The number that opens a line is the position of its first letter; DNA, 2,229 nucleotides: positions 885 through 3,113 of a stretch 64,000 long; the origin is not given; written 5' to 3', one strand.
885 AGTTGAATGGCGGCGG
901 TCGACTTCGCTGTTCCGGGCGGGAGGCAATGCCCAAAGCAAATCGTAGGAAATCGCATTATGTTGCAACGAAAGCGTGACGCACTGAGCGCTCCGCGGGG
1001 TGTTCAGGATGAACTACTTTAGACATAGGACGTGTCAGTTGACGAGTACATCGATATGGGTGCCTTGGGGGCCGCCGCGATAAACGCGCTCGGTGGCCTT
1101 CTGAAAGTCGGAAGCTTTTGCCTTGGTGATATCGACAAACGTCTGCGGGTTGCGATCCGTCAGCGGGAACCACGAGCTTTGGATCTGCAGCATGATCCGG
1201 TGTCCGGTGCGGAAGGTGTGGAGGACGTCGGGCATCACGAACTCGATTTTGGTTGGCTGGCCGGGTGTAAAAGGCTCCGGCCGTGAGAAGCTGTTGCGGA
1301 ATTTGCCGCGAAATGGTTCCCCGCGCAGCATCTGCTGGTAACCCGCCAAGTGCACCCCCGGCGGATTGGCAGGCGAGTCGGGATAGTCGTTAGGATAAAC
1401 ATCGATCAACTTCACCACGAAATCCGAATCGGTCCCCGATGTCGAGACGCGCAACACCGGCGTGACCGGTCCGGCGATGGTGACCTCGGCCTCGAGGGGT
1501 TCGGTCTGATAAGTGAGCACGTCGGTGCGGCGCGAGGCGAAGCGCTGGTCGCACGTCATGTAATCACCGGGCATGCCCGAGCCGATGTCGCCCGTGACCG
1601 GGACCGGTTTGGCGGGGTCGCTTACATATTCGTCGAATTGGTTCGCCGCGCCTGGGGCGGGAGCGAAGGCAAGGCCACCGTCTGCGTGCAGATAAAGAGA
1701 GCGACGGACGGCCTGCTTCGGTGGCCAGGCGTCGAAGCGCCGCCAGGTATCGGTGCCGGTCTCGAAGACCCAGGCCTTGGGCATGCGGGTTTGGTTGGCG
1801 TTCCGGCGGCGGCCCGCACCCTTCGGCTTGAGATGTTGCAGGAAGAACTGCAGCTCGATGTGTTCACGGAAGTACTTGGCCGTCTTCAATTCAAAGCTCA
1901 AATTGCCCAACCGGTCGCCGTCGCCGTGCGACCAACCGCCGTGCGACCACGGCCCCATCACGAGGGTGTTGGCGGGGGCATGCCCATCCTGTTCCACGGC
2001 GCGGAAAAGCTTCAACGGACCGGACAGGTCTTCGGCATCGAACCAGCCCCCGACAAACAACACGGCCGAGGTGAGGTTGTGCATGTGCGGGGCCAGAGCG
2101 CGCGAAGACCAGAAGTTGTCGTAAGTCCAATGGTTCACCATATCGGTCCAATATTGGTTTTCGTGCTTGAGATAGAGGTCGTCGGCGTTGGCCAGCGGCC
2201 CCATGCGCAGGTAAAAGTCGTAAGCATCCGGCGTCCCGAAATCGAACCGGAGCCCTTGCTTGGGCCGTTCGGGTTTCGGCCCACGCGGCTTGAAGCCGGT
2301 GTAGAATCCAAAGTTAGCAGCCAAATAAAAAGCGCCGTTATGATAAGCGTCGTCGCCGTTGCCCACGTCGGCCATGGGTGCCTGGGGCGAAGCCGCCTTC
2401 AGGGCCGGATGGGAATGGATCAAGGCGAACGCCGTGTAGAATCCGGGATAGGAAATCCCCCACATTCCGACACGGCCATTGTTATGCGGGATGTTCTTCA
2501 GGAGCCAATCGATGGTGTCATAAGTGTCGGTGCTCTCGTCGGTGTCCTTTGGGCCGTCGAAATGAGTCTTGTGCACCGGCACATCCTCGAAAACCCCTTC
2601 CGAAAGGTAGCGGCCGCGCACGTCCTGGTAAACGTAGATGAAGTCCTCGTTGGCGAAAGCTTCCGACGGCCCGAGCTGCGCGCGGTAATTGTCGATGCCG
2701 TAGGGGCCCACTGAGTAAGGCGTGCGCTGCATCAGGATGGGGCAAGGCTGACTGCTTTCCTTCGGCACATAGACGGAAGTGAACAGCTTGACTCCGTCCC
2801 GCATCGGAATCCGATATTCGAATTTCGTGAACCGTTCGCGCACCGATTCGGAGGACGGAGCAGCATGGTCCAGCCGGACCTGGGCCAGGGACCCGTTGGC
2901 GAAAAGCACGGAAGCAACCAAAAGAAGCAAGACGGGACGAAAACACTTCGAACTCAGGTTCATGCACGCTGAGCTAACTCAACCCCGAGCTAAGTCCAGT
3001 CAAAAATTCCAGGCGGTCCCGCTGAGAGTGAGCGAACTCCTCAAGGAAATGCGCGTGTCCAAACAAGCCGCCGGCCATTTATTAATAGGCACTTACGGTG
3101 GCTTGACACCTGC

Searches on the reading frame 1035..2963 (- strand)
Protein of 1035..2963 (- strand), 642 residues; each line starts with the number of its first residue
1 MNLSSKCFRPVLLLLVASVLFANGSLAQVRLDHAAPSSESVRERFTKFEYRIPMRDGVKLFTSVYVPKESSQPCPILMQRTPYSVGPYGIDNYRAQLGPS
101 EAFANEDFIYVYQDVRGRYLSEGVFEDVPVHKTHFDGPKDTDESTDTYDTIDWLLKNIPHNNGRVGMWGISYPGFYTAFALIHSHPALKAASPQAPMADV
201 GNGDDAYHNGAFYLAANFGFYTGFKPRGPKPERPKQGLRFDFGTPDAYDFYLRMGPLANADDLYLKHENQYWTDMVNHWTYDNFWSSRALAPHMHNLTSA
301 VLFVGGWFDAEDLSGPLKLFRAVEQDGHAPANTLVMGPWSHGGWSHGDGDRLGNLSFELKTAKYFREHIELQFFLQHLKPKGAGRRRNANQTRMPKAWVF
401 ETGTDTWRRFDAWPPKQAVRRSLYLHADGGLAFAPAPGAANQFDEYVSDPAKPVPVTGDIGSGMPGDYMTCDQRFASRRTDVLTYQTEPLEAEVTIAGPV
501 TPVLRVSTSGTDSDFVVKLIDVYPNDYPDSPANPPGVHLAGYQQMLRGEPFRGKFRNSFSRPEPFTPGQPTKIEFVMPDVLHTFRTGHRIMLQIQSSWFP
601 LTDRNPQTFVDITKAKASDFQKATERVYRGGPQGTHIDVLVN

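Call 36: search_protein_families(library=pfam, proteins=[window:1035-2963:-], max_evalue=0.001)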
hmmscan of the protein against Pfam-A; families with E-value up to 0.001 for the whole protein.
window:1035-2963:- (642 aa): 3 families
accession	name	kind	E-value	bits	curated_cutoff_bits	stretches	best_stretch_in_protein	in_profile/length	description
PF02129.25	Peptidase_S15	-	1.6e-55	189.1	23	1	56-342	1-261/262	X-Pro dipeptidyl-peptidase (S15 family)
PF08530.16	PepX_C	-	4.9e-29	102.2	22.5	1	395-633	7-212/217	X-Pro dipeptidyl-peptidase C-terminal non-catalytic domain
PF00326.27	Peptidase_S9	-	9.7e-07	28.9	22.6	1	103-202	10-103/213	Prolyl oligopeptidase family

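Call 38: search_protein_families(library=ncbifam, proteins=[window:1035-2963:-], max_evalue=0.001)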
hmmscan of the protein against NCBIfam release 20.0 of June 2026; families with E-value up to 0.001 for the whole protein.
window:1035-2963:- (642 aa): 2 families
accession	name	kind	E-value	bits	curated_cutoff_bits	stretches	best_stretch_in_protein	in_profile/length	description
TIGR00976.1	CocE_NonD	subfamily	4.9e-84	283.3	66.3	1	53-638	2-544/550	CocE/NonD family hydrolase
NF003780.0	PRK05371.1-1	subfamily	1.7e-06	26.8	642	1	395-607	382-565/594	Xaa-Pro dipeptidyl-peptidase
